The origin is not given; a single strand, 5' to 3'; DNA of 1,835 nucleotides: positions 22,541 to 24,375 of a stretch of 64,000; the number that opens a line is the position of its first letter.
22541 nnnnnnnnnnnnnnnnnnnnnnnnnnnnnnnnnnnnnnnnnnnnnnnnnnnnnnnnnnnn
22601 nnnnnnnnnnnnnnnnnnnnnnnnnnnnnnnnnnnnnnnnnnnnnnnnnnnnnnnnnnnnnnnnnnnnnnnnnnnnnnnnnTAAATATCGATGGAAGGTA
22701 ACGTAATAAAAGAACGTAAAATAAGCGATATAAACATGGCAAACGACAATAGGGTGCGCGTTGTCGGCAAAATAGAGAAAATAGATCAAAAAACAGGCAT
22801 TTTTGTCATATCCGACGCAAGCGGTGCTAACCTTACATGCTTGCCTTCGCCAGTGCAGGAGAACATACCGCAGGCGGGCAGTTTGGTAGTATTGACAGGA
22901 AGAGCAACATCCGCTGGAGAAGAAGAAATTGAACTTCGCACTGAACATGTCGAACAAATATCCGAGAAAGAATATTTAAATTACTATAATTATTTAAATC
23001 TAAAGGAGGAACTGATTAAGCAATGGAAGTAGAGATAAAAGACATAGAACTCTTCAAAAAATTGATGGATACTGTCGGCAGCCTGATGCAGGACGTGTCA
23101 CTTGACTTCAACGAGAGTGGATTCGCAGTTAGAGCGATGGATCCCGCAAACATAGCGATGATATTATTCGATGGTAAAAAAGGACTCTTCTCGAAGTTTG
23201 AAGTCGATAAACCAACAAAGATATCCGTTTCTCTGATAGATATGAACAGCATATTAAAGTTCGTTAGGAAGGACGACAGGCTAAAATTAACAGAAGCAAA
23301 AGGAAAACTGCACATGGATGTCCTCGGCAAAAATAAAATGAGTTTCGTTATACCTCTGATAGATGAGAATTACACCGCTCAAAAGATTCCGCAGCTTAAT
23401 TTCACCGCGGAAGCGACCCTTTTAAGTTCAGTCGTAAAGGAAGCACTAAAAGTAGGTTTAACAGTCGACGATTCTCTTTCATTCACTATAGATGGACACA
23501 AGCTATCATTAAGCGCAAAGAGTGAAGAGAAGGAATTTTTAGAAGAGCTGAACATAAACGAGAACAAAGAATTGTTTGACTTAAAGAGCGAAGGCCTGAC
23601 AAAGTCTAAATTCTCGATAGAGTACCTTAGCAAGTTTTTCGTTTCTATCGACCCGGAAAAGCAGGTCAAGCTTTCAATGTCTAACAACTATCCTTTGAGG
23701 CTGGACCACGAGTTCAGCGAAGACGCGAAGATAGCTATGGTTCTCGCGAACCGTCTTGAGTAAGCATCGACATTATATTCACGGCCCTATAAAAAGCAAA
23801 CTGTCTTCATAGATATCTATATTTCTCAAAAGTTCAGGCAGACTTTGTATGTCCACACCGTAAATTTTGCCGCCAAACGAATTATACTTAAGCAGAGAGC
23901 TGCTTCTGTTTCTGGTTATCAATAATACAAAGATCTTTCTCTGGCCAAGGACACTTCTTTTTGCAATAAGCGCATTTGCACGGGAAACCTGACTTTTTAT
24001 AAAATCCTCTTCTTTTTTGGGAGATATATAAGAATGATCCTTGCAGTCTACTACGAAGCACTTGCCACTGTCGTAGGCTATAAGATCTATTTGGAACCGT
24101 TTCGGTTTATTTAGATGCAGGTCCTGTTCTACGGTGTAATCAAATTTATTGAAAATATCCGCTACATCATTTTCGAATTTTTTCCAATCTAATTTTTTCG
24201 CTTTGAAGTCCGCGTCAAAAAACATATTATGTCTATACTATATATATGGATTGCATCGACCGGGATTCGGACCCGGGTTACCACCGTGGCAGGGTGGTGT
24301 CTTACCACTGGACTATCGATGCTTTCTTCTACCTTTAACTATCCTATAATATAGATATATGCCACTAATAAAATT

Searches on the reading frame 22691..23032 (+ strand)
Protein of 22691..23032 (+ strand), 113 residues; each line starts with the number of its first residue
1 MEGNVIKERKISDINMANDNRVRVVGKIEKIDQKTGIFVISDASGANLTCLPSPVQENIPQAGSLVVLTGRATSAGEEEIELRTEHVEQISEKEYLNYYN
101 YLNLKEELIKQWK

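Call 3: search_protein_families(library=pfam, proteins=[window:22691-23032:+], max_evalue=0.1)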
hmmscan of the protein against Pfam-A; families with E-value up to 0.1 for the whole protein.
window:22691-23032:+ (113 aa): 4 families
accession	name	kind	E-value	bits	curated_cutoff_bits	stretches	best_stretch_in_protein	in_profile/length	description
PF15490.12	Ten1_2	-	0.00018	21.6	27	1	11-103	13-108/117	Telomere-capping, CST complex subunit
PF08661.17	Rep_fac-A_3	-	0.018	15.8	23.5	1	14-101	13-91/105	Replication factor A protein 3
PF22390.1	LntA_helical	-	0.065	13.9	26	1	5-34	26-55/133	LntA, four-helical up-and-down bundle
PF14734.12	DUF4469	-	0.085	13.2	22.6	1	19-86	19-87/101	Domain of unknown function (DUF4469) with IG-like fold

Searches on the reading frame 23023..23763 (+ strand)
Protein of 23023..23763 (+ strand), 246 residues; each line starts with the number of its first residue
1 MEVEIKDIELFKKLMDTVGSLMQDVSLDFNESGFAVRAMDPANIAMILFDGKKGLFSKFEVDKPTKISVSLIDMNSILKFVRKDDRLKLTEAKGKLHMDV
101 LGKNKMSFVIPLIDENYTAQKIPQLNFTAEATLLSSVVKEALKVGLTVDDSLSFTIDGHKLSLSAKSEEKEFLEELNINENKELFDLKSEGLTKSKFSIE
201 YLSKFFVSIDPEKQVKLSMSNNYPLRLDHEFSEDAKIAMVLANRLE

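Call 3: search_protein_families(library=pfam, proteins=[window:23023-23763:+], max_evalue=0.1)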
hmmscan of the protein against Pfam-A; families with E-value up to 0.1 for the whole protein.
window:23023-23763:+ (246 aa): 3 families
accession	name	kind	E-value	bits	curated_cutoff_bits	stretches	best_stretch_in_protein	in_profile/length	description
PF00705.23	PCNA_N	-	3e-13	50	20.3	1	1-92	2-93/127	Proliferating cell nuclear antigen, N-terminal domain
PF02747.20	PCNA_C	-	0.0011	19.6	23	1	174-242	58-126/128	Proliferating cell nuclear antigen, C-terminal domain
PF17851.8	GH43_C2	-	0.056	13.6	22.7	1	84-177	22-107/203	Beta xylosidase C-terminal Concanavalin A-like domain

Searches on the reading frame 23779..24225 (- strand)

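Call 3: search_protein_families(library=pfam, proteins=[window:23779-24225:-], max_evalue=0.1)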
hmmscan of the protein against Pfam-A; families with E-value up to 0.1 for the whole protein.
window:23779-24225:- (148 aa): 3 families
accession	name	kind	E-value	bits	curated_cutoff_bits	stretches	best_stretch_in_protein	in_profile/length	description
PF08378.17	NERD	-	5.4e-06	27.3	22.1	1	15-78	3-72/111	Nuclease-related domain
PF04471.18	Mrr_cat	-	0.0016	19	21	1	10-65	2-58/115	Restriction endonuclease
PF18741.7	MTES_1575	-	0.049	14.1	38.2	1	17-77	1-62/96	REase_MTES_1575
